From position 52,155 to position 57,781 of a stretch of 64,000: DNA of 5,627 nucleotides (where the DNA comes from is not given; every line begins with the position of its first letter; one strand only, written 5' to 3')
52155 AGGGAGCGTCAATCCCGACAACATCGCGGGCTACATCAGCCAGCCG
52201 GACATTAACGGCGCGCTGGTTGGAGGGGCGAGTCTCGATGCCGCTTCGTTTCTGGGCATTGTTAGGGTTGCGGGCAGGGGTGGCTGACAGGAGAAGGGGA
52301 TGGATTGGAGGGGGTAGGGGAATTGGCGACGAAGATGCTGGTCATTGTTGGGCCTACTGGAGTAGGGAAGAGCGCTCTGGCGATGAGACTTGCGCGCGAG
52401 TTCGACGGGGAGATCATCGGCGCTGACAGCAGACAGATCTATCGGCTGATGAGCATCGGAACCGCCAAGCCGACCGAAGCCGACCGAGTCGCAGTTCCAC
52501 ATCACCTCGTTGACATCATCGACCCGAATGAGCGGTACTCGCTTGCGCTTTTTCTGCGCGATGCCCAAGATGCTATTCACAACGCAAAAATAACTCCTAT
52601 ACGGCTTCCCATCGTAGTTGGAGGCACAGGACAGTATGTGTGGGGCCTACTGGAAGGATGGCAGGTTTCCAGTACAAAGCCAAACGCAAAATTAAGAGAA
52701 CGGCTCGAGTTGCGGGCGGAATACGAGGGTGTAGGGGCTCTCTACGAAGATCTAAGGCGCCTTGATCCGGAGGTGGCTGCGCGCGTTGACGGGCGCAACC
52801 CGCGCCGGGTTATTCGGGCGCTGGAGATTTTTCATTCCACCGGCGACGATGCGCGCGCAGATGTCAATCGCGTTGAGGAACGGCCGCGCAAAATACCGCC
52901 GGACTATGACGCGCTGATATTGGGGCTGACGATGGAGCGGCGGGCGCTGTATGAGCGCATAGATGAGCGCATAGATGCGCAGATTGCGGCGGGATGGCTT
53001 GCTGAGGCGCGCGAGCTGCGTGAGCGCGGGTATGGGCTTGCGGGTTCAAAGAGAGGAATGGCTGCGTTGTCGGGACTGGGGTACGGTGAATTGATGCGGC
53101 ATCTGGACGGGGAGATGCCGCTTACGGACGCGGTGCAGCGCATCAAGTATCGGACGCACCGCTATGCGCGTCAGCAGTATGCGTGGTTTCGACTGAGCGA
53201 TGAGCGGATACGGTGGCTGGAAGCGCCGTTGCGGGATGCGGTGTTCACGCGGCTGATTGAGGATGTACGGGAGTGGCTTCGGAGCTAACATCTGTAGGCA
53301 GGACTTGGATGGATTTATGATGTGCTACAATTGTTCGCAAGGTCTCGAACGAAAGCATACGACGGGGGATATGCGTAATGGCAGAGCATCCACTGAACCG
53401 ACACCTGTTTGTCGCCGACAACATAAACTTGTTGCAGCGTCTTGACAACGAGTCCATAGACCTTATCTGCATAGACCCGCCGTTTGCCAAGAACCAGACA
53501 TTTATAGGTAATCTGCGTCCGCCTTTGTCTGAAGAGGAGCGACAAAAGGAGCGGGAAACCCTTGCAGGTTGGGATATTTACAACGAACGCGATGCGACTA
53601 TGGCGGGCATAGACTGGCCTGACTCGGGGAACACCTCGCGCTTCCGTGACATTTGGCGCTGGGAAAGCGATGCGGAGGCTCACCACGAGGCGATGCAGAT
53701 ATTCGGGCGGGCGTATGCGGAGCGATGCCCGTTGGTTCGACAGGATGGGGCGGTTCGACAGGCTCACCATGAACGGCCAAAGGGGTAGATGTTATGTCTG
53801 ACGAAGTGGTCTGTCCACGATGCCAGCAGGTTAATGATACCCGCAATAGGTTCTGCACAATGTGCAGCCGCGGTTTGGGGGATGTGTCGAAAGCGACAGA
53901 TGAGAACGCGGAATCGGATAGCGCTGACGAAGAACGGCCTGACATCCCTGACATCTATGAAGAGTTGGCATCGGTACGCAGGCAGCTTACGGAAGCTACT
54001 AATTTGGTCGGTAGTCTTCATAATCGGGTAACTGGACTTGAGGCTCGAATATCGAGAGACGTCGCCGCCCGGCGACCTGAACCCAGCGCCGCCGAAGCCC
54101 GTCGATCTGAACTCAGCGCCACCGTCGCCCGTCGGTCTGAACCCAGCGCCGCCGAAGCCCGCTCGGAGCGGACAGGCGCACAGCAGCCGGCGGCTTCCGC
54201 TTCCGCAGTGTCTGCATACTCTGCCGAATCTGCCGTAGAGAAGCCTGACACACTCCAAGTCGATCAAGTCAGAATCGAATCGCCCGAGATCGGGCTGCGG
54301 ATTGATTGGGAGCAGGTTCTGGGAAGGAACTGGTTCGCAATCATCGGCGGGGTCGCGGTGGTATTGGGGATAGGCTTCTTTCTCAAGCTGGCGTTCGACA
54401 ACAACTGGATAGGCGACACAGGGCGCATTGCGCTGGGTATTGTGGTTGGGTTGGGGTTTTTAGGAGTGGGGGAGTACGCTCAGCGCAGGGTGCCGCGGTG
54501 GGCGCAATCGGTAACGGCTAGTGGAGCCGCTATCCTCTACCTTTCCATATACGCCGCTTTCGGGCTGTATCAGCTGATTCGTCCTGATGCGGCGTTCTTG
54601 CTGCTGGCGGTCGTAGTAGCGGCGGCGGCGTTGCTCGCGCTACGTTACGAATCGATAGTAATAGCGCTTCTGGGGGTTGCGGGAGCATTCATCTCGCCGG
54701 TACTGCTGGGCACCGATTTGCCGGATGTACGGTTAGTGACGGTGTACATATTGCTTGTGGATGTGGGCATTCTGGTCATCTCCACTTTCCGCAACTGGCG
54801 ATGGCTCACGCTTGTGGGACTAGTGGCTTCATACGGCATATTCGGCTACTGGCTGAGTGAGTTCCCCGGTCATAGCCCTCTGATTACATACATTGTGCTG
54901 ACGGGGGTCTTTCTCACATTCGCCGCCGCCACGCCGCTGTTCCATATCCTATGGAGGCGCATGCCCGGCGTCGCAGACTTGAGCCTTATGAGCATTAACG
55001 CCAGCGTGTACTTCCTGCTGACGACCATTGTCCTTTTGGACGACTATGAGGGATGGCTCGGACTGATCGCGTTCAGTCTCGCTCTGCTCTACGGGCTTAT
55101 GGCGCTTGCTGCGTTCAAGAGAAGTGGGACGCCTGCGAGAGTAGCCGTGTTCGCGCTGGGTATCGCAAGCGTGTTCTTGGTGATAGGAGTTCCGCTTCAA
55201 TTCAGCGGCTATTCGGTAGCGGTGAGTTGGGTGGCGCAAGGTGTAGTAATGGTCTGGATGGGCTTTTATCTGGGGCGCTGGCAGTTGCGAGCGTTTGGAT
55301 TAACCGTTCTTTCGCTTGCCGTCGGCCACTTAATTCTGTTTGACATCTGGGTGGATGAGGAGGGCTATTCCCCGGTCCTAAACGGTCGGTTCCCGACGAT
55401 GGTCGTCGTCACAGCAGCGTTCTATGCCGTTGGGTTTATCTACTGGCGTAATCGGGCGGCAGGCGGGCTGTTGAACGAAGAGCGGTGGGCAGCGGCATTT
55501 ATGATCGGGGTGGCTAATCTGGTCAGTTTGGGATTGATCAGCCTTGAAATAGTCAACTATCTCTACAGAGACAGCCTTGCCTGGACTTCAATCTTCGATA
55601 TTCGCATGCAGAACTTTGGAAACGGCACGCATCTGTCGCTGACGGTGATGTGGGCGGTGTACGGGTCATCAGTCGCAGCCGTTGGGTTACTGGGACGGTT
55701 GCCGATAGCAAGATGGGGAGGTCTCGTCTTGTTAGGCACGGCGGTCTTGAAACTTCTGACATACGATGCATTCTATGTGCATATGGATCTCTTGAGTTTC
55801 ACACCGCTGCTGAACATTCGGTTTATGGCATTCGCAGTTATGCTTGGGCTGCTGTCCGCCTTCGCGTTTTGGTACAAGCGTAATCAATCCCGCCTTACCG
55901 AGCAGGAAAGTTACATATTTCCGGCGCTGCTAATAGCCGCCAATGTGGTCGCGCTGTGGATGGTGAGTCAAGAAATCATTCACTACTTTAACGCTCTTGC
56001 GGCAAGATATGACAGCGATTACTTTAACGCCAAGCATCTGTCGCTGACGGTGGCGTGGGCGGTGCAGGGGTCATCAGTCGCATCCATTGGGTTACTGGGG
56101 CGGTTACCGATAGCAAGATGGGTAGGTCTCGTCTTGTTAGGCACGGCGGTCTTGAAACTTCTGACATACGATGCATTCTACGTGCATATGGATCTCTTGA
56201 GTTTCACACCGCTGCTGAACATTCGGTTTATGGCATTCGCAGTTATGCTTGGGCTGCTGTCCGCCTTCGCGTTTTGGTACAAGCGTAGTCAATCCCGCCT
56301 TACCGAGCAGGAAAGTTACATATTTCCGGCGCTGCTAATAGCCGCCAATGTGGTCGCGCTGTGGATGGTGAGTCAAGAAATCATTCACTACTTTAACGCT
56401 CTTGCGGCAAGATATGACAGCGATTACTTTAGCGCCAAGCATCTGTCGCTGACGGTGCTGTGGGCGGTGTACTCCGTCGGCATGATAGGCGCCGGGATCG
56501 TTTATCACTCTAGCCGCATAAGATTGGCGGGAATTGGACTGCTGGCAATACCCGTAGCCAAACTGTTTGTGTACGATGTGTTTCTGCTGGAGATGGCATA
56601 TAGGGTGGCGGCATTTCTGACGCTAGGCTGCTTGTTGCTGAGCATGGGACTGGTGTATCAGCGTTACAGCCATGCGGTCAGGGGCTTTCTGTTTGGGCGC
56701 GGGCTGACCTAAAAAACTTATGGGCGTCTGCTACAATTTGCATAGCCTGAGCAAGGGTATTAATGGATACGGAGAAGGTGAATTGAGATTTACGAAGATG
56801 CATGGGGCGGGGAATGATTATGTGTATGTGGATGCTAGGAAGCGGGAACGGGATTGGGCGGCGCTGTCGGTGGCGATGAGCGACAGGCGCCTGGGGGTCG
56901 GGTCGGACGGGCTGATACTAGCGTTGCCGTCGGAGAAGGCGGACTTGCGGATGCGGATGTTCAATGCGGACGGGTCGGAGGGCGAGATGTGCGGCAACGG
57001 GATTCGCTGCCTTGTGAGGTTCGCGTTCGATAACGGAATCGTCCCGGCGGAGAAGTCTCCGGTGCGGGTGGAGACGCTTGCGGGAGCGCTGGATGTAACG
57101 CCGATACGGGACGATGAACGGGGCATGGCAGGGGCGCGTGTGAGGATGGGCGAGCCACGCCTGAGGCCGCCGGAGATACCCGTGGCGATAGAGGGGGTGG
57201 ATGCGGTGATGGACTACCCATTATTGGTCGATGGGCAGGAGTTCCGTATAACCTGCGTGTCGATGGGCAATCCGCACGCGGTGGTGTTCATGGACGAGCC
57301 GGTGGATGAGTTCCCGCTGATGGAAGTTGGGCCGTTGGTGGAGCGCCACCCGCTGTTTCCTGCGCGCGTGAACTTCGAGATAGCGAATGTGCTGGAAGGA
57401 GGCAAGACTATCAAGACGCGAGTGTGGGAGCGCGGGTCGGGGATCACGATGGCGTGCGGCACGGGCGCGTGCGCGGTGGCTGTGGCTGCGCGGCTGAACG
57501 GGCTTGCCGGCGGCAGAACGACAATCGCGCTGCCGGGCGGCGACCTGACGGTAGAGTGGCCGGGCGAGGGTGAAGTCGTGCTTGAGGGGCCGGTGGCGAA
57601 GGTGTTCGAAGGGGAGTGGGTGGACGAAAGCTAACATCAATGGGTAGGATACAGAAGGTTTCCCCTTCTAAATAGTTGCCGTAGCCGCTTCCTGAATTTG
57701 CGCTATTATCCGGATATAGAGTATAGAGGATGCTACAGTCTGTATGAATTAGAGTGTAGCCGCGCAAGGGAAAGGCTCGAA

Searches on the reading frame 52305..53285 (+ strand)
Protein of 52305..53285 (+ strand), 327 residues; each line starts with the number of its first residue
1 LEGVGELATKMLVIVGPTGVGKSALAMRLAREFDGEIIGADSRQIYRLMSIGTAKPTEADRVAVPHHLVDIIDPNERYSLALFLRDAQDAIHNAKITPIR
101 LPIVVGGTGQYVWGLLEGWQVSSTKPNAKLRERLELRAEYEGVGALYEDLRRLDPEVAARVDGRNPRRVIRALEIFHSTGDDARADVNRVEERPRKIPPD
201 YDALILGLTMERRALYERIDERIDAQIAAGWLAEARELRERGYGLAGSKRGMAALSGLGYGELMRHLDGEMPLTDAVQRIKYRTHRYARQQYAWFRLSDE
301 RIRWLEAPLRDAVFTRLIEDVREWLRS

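Call 55: search_protein_families(library=pfam, proteins=[window:52305-53285:+], max_evalue=0.001)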
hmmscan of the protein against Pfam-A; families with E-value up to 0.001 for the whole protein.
window:52305-53285:+ (327 aa): 5 families
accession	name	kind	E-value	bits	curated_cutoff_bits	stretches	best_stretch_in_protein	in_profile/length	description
PF01715.23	IPPT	-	1.6e-71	241.2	23.6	1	44-296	1-241/243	IPP transferase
PF01745.22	IPT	-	2.2e-05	24.4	20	1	11-59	3-51/233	Isopentenyl transferase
PF13671.12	AAA_33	-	9.1e-05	23.2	27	1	11-44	1-36/143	AAA domain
PF13191.12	AAA_16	-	0.00019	22.4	32.6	1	9-103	24-104/167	AAA ATPase domain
PF13401.12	AAA_22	-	0.00047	20.9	27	1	10-66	6-34/130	AAA domain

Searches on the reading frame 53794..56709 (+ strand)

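Call 55: search_protein_families(library=pfam, proteins=[window:53794-56709:+], max_evalue=0.001)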
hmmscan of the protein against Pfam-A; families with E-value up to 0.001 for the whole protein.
window:53794-56709:+ (972 aa): 1 family
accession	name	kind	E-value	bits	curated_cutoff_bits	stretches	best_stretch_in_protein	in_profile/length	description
PF10101.14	DUF2339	-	8.8e-86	289.5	33.6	2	177-794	1-630/659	Predicted membrane protein (DUF2339)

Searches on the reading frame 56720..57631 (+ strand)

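Call 55: search_protein_families(library=pfam, proteins=[window:56720-57631:+], max_evalue=0.001)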
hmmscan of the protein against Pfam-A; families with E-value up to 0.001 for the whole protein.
window:56720-57631:+ (304 aa): 2 families
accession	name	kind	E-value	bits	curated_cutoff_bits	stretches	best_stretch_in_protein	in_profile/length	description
PF01678.24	DAP_epimerase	-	2.4e-56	189.5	34.7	2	24-147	1-119/121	Diaminopimelate epimerase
PF05544.16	Pro_racemase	-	0.00011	21.9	27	1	62-133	55-127/325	Proline racemase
